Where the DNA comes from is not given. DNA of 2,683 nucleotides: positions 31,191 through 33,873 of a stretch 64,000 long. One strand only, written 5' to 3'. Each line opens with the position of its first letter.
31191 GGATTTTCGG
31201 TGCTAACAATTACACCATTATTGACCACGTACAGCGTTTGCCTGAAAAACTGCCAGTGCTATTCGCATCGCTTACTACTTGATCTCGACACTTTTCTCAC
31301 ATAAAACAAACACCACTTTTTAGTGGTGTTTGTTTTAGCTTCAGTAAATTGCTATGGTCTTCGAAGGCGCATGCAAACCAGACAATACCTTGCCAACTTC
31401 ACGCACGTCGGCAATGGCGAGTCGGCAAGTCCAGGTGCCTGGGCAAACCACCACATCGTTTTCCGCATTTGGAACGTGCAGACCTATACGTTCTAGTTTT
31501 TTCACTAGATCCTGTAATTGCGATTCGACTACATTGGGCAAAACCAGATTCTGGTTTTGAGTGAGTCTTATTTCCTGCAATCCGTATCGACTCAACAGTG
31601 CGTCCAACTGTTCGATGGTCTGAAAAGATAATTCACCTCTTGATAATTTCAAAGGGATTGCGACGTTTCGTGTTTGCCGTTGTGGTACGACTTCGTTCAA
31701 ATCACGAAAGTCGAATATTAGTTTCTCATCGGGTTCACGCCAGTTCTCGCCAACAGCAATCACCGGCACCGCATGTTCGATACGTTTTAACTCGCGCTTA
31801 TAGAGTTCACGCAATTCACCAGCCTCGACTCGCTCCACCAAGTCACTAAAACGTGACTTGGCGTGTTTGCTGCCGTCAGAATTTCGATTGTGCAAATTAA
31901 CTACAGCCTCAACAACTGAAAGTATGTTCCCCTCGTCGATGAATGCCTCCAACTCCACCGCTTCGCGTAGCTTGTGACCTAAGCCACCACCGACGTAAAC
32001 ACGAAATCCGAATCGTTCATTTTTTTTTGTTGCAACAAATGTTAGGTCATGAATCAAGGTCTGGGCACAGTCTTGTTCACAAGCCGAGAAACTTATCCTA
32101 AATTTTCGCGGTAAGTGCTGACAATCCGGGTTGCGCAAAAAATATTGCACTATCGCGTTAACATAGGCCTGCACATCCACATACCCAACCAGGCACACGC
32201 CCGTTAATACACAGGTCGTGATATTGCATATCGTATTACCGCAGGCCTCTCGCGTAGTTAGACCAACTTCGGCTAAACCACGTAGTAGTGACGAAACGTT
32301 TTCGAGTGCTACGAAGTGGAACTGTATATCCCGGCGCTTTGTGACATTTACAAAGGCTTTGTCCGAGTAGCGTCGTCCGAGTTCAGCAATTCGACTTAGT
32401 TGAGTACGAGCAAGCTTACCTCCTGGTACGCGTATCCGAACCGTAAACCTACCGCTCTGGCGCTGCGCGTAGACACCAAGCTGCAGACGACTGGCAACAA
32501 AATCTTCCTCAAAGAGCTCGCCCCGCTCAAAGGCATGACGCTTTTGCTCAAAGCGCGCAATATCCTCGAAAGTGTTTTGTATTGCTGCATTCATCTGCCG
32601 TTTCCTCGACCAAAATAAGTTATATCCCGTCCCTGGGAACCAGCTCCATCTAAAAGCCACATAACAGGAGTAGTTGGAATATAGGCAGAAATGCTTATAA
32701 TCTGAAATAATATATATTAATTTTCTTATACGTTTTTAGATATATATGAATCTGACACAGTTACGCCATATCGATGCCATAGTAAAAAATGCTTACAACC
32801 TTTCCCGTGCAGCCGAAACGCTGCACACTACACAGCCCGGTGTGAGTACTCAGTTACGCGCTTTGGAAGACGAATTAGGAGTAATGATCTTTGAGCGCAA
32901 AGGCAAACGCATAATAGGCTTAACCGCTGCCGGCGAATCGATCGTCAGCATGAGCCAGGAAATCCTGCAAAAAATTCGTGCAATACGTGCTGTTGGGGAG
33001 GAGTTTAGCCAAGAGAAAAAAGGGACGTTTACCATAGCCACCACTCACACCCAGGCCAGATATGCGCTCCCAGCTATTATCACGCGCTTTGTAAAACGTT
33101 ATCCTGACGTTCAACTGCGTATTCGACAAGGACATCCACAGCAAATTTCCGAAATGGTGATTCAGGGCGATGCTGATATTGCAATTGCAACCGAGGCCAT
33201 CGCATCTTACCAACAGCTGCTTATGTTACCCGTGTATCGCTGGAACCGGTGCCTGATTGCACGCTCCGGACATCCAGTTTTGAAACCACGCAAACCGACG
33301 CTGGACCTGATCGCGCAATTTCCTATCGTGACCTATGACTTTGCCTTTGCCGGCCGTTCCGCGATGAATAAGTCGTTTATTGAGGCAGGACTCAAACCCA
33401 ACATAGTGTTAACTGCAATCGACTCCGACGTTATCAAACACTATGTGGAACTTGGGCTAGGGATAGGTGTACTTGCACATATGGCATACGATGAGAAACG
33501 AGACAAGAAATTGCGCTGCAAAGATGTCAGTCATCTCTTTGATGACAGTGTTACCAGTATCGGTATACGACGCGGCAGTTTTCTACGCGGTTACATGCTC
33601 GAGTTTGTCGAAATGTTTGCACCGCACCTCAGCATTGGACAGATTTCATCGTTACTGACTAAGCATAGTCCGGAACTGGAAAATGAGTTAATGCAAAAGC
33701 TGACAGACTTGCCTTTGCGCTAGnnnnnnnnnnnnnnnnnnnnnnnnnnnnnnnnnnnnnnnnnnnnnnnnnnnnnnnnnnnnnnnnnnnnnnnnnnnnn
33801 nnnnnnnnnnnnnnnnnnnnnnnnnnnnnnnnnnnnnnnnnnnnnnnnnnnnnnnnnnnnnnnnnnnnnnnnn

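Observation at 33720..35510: Nonaheme lipoprotein cytochrome with a large heme-free N-terminal domain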

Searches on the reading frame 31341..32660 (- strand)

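Call 21: search_protein_families(library=pfam, proteins=[window:31341-32660:-], max_evalue=0.001)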
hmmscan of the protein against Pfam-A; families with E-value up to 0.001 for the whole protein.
window:31341-32660:- (439 aa): 2 families
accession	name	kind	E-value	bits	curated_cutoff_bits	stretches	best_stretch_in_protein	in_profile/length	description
PF01077.27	NIR_SIR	-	1.2e-37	129.2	27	1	140-292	1-155/158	Nitrite and sulphite reductase 4Fe-4S domain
PF03460.22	NIR_SIR_ferr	-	4.4e-27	94.1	24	2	64-132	1-69/69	Nitrite/Sulfite reductase ferredoxin-like half domain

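Call 72: search_protein_families(library=ncbifam, proteins=[window:31341-32660:-], max_evalue=0.00001)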
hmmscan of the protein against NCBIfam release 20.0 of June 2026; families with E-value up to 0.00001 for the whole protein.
window:31341-32660:- (439 aa): 11 families
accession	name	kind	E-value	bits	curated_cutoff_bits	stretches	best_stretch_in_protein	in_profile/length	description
NF007125.0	PRK09566.1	equivalog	1.5e-53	182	594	1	61-421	54-412/513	ferredoxin--nitrite reductase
NF007126.0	PRK09567.1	equivalog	5.5e-43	147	523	1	70-425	115-469/595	NirA family protein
TIGR02435.1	CobG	equivalog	8.5e-32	110.6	234.8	1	73-427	19-351/388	precorrin-3B synthase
NF010029.0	PRK13504.1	equivalog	4.4e-30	104.5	457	2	181-419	213-453/575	NADPH-dependent assimilatory sulfite reductase hemoprotein subunit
TIGR02041.1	CysI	equivalog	1.9e-22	79.4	756.55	2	181-420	192-431/541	assimilatory sulfite reductase (NADPH) hemoprotein subunit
TIGR02374.1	nitri_red_nirB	equivalog_domain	1.1e-20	73.7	578.35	1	69-286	557-760/794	nitrite reductase large subunit NirB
TIGR02042.1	sir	equivalog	1.6e-17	62.9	731.5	1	181-420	221-463/581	sulfite reductase, ferredoxin dependent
NF011565.0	PRK14989.1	subfamily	2.9e-13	48.8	883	1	68-267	561-750/847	nitrite reductase large subunit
TIGR02066.1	dsrB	equivalog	5.8e-13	48.6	341.5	1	72-211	31-168/341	dissimilatory-type sulfite reductase subunit beta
TIGR02912.1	sulfite_red_C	equivalog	7e-11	41.7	324.1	1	67-213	16-163/314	sulfite reductase subunit C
TIGR02064.1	dsrA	equivalog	1.3e-09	37.4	392.85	1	72-214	82-225/402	dissimilatory-type sulfite reductase subunit alpha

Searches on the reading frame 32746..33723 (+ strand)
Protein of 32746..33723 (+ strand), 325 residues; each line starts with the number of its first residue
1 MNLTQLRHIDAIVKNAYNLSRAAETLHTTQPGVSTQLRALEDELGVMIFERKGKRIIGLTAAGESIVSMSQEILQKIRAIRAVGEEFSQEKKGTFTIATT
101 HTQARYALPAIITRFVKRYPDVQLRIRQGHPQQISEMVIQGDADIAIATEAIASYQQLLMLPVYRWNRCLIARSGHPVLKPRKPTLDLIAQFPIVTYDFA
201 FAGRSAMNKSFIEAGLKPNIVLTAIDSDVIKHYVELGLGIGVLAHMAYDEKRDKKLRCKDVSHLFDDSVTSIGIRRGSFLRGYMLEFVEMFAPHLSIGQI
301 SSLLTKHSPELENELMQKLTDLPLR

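Call 21: search_protein_families(library=pfam, proteins=[window:32746-33723:+], max_evalue=0.001)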
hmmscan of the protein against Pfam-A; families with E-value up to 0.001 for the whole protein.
window:32746-33723:+ (325 aa): 2 families
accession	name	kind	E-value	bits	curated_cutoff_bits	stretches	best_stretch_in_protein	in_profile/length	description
PF03466.25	LysR_substrate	-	4.8e-37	127.8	28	1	89-294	2-207/209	LysR substrate binding domain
PF00126.33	HTH_1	-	1.5e-16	60.6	26.6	1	3-64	1-60/60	Bacterial regulatory helix-turn-helix protein, lysR family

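Call 72: search_protein_families(library=ncbifam, proteins=[window:32746-33723:+], max_evalue=0.00001)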
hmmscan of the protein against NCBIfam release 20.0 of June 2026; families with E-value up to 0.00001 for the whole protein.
window:32746-33723:+ (325 aa): 53 families (the best 25 are shown)
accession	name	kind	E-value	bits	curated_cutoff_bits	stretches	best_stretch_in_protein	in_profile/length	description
NF009327.0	PRK12684.1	subfamily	6.3e-135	449.4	402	1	1-308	1-308/313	CysB family HTH-type transcriptional regulator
NF009326.0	PRK12681.1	equivalog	7.4e-126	420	436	1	1-318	1-318/324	HTH-type transcriptional regulator CysB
NF009324.0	PRK12679.1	equivalog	2.4e-90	302.8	491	1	1-303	1-303/316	HTH-type transcriptional regulator Cbl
NF009325.0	PRK12680.1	equivalog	7.5e-69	232.5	482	1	1-299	1-299/327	LysR family transcriptional regulator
NF040786.1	LysR_Sec_metab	equivalog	3.8e-36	124.6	250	1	1-260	1-263/298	selenium metabolism-associated LysR family transcriptional regulator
NF053705.1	TransRegGltCGpos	equivalog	6.8e-36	124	350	1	1-259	1-257/300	glutamate biosynthesis transcriptional regulator GltC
NF008416.0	PRK11242.1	equivalog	4.7e-32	111.5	277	1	6-230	3-228/300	transcriptional regulator CynR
TIGR03339.1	phn_lysR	subfamily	6e-31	107.7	341.1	1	5-273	1-264/279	aminoethylphosphonate catabolism associated LysR family transcriptional regulator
NF047520.1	trans_act_CidR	equivalog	6.2e-30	104.4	415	1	1-257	1-254/292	cidABC operon transcriptional activator CidR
NF045775.1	acetoin_reg_AlsR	exception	5.6e-27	95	430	1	6-247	3-246/290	acetoin biosynthesis transcriptional regulator AlsR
NF008722.0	PRK11716.1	equivalog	3.9e-26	91.7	246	1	1-246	1-244/293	HTH-type transcriptional activator IlvY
NF047711.1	PutUtilRegPtrR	equivalog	5e-25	88.2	400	1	1-244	1-235/283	putrescine utilization regulator PtrR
TIGR02424.1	TF_pcaQ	equivalog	9e-25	87.2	303.8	1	5-220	4-222/300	pca operon transcription factor PcaQ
NF008361.0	PRK11151.1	equivalog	2.7e-24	86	329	1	1-255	1-252/305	DNA-binding transcriptional regulator OxyR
NF045990.1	TransRegCbbRRhodb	equivalog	4.6e-24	85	450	1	2-256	7-261/304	LysR family regulator CbbR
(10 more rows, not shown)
